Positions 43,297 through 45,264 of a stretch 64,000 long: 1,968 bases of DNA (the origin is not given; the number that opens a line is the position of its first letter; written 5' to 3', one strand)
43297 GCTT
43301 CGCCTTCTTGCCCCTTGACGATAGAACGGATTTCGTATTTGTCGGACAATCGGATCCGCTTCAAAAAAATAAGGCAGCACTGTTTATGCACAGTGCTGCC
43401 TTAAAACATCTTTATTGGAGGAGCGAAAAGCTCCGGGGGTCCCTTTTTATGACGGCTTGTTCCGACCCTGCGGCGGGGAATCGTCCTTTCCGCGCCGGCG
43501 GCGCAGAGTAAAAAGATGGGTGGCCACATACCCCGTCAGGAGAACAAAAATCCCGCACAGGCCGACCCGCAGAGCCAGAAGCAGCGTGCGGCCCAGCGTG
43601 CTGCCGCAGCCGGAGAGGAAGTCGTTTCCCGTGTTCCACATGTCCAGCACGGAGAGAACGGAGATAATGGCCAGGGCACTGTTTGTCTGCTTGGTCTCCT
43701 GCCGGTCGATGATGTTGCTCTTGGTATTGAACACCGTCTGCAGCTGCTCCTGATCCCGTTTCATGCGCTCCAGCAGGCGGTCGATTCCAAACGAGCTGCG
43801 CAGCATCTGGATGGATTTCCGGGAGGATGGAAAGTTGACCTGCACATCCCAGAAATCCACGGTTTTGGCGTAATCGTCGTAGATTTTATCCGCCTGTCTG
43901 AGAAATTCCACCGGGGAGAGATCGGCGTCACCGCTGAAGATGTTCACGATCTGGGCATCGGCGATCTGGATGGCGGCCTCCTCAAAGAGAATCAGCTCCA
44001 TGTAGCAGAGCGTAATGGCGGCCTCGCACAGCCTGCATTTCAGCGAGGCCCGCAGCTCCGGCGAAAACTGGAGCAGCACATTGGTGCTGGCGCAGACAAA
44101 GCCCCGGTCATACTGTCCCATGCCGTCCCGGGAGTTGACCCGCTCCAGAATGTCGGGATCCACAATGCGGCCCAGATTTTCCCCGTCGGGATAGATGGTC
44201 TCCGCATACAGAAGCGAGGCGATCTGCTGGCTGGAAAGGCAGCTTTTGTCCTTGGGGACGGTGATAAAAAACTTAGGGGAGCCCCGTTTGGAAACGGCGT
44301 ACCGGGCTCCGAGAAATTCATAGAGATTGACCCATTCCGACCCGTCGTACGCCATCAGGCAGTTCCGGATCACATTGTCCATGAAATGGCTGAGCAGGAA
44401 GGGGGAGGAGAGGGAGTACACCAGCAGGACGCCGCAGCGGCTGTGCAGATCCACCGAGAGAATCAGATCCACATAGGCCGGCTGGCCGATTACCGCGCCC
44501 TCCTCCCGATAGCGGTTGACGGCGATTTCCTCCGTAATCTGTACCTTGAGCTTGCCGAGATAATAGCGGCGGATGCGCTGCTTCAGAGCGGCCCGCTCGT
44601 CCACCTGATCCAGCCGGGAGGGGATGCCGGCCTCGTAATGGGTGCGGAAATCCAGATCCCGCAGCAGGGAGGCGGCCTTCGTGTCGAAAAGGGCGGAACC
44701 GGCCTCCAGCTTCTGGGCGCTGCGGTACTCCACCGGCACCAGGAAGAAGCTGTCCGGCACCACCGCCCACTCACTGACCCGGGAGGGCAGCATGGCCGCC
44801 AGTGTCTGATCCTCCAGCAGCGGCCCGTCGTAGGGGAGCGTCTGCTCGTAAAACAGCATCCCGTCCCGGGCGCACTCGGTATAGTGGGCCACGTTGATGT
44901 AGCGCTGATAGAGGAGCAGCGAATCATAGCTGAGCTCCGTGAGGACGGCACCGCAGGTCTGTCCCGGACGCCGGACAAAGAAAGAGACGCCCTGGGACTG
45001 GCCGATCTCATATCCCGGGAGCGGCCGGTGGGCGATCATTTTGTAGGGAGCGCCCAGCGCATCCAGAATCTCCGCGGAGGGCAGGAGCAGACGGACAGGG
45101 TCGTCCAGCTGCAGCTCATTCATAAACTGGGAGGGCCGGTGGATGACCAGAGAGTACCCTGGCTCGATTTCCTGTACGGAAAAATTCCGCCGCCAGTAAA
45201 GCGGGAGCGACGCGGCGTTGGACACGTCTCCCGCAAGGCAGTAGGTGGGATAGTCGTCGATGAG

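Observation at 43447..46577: Coupled operon: DUF2156 (MprF-C-like aminoacyl-tRNA transferase fold) plus a GNAT fused to a CorA-like 2-TM tail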

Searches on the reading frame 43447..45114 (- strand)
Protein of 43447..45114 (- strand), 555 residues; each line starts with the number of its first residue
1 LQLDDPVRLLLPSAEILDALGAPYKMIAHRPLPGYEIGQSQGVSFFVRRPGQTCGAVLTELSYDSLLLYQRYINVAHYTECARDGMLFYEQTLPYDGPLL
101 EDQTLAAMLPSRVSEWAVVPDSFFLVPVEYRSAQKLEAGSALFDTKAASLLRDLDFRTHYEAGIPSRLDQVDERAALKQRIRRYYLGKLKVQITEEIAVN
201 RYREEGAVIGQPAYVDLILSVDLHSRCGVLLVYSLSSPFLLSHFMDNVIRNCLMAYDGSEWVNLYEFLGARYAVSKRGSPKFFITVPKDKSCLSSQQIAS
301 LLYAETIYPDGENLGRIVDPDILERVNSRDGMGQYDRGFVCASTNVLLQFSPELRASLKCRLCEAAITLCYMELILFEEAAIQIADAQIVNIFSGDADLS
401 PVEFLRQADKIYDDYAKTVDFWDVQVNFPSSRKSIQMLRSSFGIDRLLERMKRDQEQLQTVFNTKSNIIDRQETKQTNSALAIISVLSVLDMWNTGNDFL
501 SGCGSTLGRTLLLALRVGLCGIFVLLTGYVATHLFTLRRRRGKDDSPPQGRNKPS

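Call 27: search_solved_structures(query=A2, max_evalue=10, show_alignments=2)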
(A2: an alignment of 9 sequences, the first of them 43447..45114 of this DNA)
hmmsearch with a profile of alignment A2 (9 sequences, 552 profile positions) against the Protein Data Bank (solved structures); distinct sequences matched with E-value up to 10: 2.
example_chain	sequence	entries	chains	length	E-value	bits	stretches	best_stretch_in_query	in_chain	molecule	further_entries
6e2j_A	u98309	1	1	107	0.014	17.3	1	134-194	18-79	Keratin, type II cytoskeletal 1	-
6ec0_A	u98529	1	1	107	0.016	17.1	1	134-194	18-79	Keratin 1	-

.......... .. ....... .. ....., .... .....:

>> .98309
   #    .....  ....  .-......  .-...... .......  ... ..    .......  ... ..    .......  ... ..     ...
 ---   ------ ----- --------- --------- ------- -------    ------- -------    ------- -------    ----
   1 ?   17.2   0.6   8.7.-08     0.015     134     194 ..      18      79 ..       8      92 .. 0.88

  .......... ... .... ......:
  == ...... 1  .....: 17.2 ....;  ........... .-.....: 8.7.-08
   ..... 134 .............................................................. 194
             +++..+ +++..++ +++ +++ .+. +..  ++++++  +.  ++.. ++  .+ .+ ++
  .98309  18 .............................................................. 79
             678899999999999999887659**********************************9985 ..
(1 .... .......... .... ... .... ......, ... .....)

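Call 31: search_protein_representatives(alignment_id=A2)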
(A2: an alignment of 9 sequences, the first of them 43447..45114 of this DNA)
Query: 9 sequences, 552 profile positions. Proteins with E-value up to 0.001 (for the whole library): 362; up to 1e-10: 263; up to 1e-30: 101. The best 150 are listed.
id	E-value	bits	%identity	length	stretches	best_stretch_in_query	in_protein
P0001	2.6e-251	851.6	-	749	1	2-547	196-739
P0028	2.7e-239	811.9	-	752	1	1-550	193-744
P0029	8.2e-236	800.4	-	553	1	11-551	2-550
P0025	7.7e-231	784.0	-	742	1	2-547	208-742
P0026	3.3e-224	762.1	-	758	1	2-552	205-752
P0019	5.4e-212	721.8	-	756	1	1-546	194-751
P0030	3.2e-207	706.0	-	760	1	1-540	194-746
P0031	9.3e-207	704.5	-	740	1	32-543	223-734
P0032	1.9e-202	690.3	-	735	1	4-549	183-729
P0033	4.2e-199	679.2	-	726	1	5-549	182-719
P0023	4.1e-198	676.0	-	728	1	2-506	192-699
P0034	1.4e-193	661.0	-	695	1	2-540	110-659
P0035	4.9e-191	652.6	-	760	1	5-539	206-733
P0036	3.7e-189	646.4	-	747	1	4-549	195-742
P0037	2.2e-186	637.2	-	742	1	3-496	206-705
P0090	1.8e-64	234.8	-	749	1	148-500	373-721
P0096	1.6e-57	211.9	-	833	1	24-542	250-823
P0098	1.6e-53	198.7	-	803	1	11-545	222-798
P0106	1.1e-48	182.7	-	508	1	5-286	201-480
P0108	2.9e-48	181.3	-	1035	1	112-507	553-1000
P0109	4.8e-48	180.6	-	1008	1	3-232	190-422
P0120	1.1e-33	133.3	-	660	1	3-179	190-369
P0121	1.0e-32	130.0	-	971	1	3-172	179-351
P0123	1.0e-30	123.5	-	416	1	121-539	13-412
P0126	5.3e-30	121.1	-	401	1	173-540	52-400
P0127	6.5e-29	117.5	-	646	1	3-153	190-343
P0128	9.7e-28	113.6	-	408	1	182-515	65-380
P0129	2.5e-27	112.3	-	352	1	4-139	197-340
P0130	3.5e-27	111.8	-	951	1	3-138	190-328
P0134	2.0e-24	102.6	-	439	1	3-126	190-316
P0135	2.1e-24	102.6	-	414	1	144-528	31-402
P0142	3.3e-22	95.3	-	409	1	170-540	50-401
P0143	4.2e-22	95.0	-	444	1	202-550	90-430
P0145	9.4e-22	93.8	-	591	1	118-546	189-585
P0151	7.7e-21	90.8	-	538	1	30-547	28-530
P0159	2.1e-19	86.1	-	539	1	218-542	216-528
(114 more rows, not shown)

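Call 32: search_protein_families(library=pfam, proteins=[P0123, P0126, P0128, P0135, P0143, P0145, P0151, P0159, P0108, P0096], max_evalue=0.01)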
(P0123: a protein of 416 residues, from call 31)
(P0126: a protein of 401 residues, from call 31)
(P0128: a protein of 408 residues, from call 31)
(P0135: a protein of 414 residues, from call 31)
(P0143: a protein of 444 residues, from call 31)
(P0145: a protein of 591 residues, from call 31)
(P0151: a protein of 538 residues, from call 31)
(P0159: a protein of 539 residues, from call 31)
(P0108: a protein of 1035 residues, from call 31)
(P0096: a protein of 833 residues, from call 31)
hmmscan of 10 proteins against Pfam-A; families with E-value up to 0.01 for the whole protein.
P0123 (416 aa): 0 families

P0126 (401 aa): 0 families

P0128 (408 aa): 1 family
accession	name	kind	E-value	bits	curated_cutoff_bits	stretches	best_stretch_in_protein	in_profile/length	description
PF06432.16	GPI2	-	0.00068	19.7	24.4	1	312-402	8-98/270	Phosphatidylinositol N-acetylglucosaminyltransferase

P0135 (414 aa): 0 families

P0143 (444 aa): 0 families

P0145 (591 aa): 2 families
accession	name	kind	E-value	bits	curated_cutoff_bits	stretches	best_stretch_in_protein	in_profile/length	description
PF21314.2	TM_ErbB1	-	0.0032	17.6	27.1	1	566-585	13-32/36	Epidermal growth factor receptor transmembrane-juxtamembrane segment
PF06432.16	GPI2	-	0.0077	16.3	24.4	1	494-585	12-96/270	Phosphatidylinositol N-acetylglucosaminyltransferase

P0151 (538 aa): 0 families

P0159 (539 aa): 0 families

P0108 (1035 aa): 0 families

P0096 (833 aa): 0 families

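Call 33: predict_structure(alignment_id=A2)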
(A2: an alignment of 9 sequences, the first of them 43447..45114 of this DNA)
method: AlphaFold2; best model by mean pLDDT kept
length: 555 residues; sequences in the alignment: 9
mean_pLDDT: 72.4   pTM: 0.72
mean pLDDT of the five models: 72.4, 71.6, 71.6, 64.8, 59.1
residues with pLDDT >= 90: 83; 70-90: 240; 50-70: 181; < 50: 51
segments of 3 or more residues with pLDDT < 50: 172-174, 200-202, 242-249, 304-318, 543-555
pLDDT, mean of each block of 10 residues (from residue 1): 77 89 92 93 88 95 85 83 90 72 55 58 87 89 84 80 56 59 89 66 62 85 91 67 45 82 90 88 76 63 43 45 61 55 67 80 83 87 87 70 77 79 56 72 78 74 68 64 62 56 52 67 75 61 44 36
secondary structure, 60 per line:
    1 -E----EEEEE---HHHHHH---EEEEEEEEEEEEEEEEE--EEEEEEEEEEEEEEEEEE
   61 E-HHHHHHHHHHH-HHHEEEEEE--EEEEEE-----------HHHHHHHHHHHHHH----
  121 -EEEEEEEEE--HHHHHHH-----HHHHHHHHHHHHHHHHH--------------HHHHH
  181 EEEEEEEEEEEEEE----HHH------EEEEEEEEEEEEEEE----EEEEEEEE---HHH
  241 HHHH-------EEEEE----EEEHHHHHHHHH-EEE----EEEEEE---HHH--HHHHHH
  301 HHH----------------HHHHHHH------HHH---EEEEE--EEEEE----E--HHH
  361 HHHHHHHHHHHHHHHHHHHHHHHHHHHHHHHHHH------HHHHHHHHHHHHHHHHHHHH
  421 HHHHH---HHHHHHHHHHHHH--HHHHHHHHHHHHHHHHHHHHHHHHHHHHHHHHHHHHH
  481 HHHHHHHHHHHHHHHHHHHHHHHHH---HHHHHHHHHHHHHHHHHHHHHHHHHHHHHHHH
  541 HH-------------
elements in order: E7-11 H15-20 E24-40 E43-61 H63-73 E78-83 E86-91 H103-116 E122-130 H133-139 H145-161 H176-180 E181-194 E208-222 E227-234 H238-244 E252-256 E261-263 H264-272 E274-276 E281-286 H295-303 H320-326 E339-343 E346-350 H358-394 H401-425 H429-441 H444-505 H509-542

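Call 35: fold_search(model_id=the predicted structure, library=pdb)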
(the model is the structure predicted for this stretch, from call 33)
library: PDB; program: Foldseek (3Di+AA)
matches with E <= 10: 343; with E <= 0.001: 0
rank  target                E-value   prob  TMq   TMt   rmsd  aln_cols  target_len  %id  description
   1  1v30                  7.8e-03  1.00  0.14  0.59   4.4       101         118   12  Crystal Structure Of Uncharacterized Protein PH0828 From Pyrococcus horikoshii (released 2004-11-09)
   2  8tmb_D                1.0e-02  0.89  0.17  0.25  15.8       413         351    9  Cryo-EM structure of CorA in complex with conformation-specific synthetic antibody C12 and 20 mM MgCl2, State MG20-1 (released 2025-02-12)
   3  2bbj_A                1.3e-02  0.91  0.19  0.28  15.9       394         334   10  Crystal structure of the CorA Mg2+ transporter (released 2005-12-13)
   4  8tmb_B                1.7e-02  0.77  0.18  0.26  16.7       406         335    8  Cryo-EM structure of CorA in complex with conformation-specific synthetic antibody C12 and 20 mM MgCl2, State MG20-1 (released 2025-02-12)
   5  8tmc_C                2.5e-02  0.82  0.18  0.26  16.5       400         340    9  Cryo-EM structure of CorA in complex with conformation-specific synthetic antibody C12 and 20 mM MgCl2, State MG20-2 (released 2025-02-12)
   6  8tme_E                2.6e-02  0.84  0.18  0.26  15.4       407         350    8  Cryo-EM structure of CorA in complex with conformation-specific synthetic antibody C18 and 100 uM MgCl2, State MG0.1-1 (released 2025-02-12)
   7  8tme_C                3.5e-02  0.82  0.19  0.28  15.6       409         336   10  Cryo-EM structure of CorA in complex with conformation-specific synthetic antibody C18 and 100 uM MgCl2, State MG0.1-1 (released 2025-02-12)
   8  2gif_A                3.7e-02  0.07  0.08  0.05  29.8       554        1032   10  Asymmetric structure of trimeric AcrB from Escherichia coli (released 2006-09-12)
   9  8tmc_B                3.9e-02  0.84  0.20  0.30  16.0       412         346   10  Cryo-EM structure of CorA in complex with conformation-specific synthetic antibody C12 and 20 mM MgCl2, State MG20-2 (released 2025-02-12)
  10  4i0u_E                4.5e-02  0.66  0.18  0.25  16.4       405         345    9  Improved structure of Thermotoga maritima CorA at 2.7 A resolution (released 2013-03-06)
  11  3cry_B                4.8e-02  1.00  0.14  0.40   5.5       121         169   16  Gamma-glutamyl cyclotransferase (released 2008-04-29)
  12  3jcf_A                4.8e-02  0.72  0.19  0.27  16.6       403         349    8  Cryo-EM structure of the magnesium channel CorA in the closed symmetric magnesium-bound state (released 2016-02-17)
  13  3jcg_A                5.8e-02  0.51  0.17  0.24  17.6       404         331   10  Cryo-EM structure of the magnesium channel CorA in the magnesium-free, asymmetric open state I (released 2016-02-17)
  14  2v9k                  6.5e-02  0.23  0.11  0.13  15.9       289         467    7  Crystal structure of human PUS10, a novel pseudouridine synthase. (released 2007-10-09)
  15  4i0u_F                7.1e-02  0.54  0.17  0.24  15.9       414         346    9  Improved structure of Thermotoga maritima CorA at 2.7 A resolution (released 2013-03-06)
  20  2g0q_MODEL_1_A        1.0e-01  0.98  0.14  0.44  15.0       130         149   10  Solution structure of At5g39720.1 from Arabidopsis thaliana (released 2006-02-28)
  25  2rbh_A                1.1e-01  1.00  0.14  0.42   5.3       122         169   15  Gamma-glutamyl cyclotransferase (released 2007-10-02)
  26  3cry_A                1.2e-01  1.00  0.14  0.42   5.2       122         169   13  Gamma-glutamyl cyclotransferase (released 2008-04-29)
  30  2rbh_B                1.9e-01  0.99  0.14  0.40   5.5       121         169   14  Gamma-glutamyl cyclotransferase (released 2007-10-02)
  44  1xhs_MODEL_1_A        7.6e-01  0.95  0.15  0.62   5.8       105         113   12  Solution NMR Structure of Protein ytfP from Escherichia coli. Northeast Structural Genomics Consortium Target  (released 2005-01-04)
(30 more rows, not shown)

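Call 36: search_protein_families(library=pfam, proteins=[P0109, P0120, P0121, P0127, P0130, P0134, P0129, P0106, P0090, P0098], max_evalue=0.01)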
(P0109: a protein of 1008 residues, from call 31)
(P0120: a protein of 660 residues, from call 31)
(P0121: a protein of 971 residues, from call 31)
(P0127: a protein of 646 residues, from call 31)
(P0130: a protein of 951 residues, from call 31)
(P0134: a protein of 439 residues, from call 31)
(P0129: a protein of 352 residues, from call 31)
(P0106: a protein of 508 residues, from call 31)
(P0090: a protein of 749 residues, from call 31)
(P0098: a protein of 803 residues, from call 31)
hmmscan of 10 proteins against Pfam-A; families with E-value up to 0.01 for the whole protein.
P0109 (1008 aa): 0 families

P0120 (660 aa): 0 families

P0121 (971 aa): 0 families

P0127 (646 aa): 1 family
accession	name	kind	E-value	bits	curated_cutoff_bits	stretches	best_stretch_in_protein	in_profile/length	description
PF03194.20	LUC7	-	0.0062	16.8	33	0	340-420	84-164/246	LUC7 N_terminus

P0130 (951 aa): 0 families

P0134 (439 aa): 0 families

P0129 (352 aa): 2 families
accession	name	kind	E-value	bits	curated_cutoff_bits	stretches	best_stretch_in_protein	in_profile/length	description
PF00583.31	Acetyltransf_1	-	8.6e-06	26.5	20.7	1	109-170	55-116/116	Acetyltransferase (GNAT) family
PF13508.13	Acetyltransf_7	-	0.0014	19.4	27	1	118-170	29-82/84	Acetyltransferase (GNAT) domain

P0106 (508 aa): 3 families
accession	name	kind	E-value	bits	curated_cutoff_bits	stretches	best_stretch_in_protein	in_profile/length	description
PF00583.31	Acetyltransf_1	-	6.9e-06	26.8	20.7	1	120-175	56-116/116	Acetyltransferase (GNAT) family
PF13508.13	Acetyltransf_7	-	5.5e-05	23.9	27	1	121-176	25-83/84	Acetyltransferase (GNAT) domain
PF08445.16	FR47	-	0.00054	20.3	22.1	1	125-180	23-82/86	FR47-like protein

P0090 (749 aa): 0 families

P0098 (803 aa): 0 families

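Call 39: search_protein_families(library=padloc, proteins=[P0123, P0126, P0135, P0142, P0096, P0108, P0143, P0151], max_evalue=0.1)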
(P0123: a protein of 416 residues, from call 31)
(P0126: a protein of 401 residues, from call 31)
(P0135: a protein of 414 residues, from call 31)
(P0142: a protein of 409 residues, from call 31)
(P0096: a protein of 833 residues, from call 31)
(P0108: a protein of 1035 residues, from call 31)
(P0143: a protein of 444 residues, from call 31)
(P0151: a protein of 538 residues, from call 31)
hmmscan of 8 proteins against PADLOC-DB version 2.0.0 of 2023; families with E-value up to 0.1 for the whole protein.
P0123 (416 aa): 0 families

P0126 (401 aa): 0 families

P0135 (414 aa): 1 family
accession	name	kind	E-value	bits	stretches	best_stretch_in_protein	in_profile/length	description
PDLC01043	CorA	-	0.0006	16.6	1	248-367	288-404/457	CorA-like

P0142 (409 aa): 0 families

P0096 (833 aa): 0 families

P0108 (1035 aa): 0 families

P0143 (444 aa): 1 family
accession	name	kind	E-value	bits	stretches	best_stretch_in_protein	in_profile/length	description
PDLC01401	Cas8a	-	0.0017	15.7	1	248-333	13-95/317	CAS-I-A; effector_LS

P0151 (538 aa): 1 family
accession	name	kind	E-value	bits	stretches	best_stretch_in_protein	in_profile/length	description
PDLC04106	HerA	-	0.031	10.8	1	255-296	447-488/667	-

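Call 40: find_encoding_contigs(protein=P0123, flank=6000, max_places=4)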
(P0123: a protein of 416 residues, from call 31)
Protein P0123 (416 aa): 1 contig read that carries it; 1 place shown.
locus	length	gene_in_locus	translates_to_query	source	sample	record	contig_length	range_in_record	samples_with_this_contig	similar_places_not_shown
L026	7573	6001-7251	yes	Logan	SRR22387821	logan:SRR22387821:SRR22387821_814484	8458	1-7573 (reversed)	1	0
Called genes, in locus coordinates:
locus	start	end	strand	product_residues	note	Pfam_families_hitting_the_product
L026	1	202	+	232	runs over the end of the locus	PF02706:Wzz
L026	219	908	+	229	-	PF01656:CbiA, PF10609:ParA, PF13614:AAA_31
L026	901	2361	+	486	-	PF19567:CpsB_CapC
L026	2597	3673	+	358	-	PF13354:Beta-lactamase2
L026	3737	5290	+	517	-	PF01520:Amidase_3, PF13354:Beta-lactamase2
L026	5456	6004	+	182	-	-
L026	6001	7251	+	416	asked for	-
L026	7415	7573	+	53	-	?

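Call 43: find_encoding_contigs(protein=P0135, flank=6000, max_places=4)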
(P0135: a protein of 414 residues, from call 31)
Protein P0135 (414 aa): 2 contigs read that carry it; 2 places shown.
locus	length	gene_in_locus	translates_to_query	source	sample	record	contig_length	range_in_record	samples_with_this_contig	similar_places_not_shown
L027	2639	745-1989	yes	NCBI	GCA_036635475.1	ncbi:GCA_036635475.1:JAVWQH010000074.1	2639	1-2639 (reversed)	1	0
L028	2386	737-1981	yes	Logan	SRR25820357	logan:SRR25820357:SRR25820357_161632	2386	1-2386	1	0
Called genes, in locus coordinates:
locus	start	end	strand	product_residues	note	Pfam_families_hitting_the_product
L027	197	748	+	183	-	-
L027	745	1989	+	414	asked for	-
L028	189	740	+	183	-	-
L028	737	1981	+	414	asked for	-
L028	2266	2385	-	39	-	?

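Call 44: find_encoding_contigs(protein=P0142, flank=6000, max_places=4)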
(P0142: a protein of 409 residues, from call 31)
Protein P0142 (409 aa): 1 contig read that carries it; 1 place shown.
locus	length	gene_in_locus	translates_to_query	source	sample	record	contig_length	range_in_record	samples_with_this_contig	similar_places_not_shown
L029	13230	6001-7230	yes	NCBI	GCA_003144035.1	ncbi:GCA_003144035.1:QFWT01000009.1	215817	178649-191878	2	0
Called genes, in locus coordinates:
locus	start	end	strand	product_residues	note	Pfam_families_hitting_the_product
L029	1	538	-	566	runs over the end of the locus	PF02690:Na_Pi_cotrans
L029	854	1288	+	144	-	PF04982:TM_HPP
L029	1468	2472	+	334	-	PF01408:GFO_IDH_MocA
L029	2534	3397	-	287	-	PF00165:HTH_AraC, PF12833:HTH_18, PF00165:HTH_AraC, PF06445:GyrI-like, PF14526:Cass2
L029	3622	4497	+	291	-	PF00892:EamA (weak)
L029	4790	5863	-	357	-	PF01180:DHO_dh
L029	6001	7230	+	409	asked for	-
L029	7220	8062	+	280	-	-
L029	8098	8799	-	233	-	PF00392:GntR, PF07702:UTRA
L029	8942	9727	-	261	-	PF00590:TP_methylase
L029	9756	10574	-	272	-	PF01226:Form_Nir_trans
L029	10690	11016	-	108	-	PF13806:Rieske_2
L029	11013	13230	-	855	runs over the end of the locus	PF07992:Pyr_redox_2, PF13738:Pyr_redox_3, PF00070:Pyr_redox, PF18267:Rubredoxin_C, PF04324:Fer2_BFD, PF03460:NIR_SIR_ferr, PF01077:NIR_SIR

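Call 45: find_encoding_contigs(protein=P0126, flank=6000, max_places=4)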
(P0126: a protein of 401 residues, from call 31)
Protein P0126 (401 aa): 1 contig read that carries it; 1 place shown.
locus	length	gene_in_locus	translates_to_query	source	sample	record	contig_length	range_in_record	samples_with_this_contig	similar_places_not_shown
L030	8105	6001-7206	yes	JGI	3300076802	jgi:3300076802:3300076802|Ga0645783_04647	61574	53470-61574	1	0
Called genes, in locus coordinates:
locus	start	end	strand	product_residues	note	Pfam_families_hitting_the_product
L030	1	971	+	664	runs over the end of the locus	PF00004:AAA, PF17866:AAA_lid_6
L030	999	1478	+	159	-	-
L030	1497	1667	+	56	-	-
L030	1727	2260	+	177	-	PF13302:Acetyltransf_3, PF13420:Acetyltransf_4 (weak), PF00583:Acetyltransf_1 (faint)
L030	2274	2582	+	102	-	-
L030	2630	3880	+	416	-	PF04055:Radical_SAM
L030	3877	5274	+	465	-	PF04055:Radical_SAM, PF13186:SPASM (faint)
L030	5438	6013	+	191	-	-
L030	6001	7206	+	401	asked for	-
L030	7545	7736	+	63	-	-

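Call 48: search_solved_structures(query=A3, max_evalue=10, show_alignments=3)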
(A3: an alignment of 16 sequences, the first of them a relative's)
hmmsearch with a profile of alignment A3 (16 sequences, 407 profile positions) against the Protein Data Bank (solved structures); distinct sequences matched with E-value up to 10: 7.
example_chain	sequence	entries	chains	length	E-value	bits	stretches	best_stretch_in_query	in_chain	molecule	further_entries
7xwn_A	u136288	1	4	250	0.28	13.2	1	157-217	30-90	Short-chain dehydrogenase/reductase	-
7xwk_A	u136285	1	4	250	0.29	13.2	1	157-217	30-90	Short-chain dehydrogenase/reductase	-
7xwh_A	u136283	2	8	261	0.3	13.1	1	157-217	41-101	Short-chain dehydrogenase/reductase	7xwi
7xwm_A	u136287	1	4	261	0.31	13.1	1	157-217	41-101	Short-chain dehydrogenase/reductase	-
7xwj_A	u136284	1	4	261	0.31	13.1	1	157-217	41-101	Short-chain dehydrogenase/reductase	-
7xwl_A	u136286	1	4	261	0.31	13.1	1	157-217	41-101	Short-chain dehydrogenase/reductase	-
2g9h_D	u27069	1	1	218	0.48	12.5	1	114-152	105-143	extracellular enterotoxin type I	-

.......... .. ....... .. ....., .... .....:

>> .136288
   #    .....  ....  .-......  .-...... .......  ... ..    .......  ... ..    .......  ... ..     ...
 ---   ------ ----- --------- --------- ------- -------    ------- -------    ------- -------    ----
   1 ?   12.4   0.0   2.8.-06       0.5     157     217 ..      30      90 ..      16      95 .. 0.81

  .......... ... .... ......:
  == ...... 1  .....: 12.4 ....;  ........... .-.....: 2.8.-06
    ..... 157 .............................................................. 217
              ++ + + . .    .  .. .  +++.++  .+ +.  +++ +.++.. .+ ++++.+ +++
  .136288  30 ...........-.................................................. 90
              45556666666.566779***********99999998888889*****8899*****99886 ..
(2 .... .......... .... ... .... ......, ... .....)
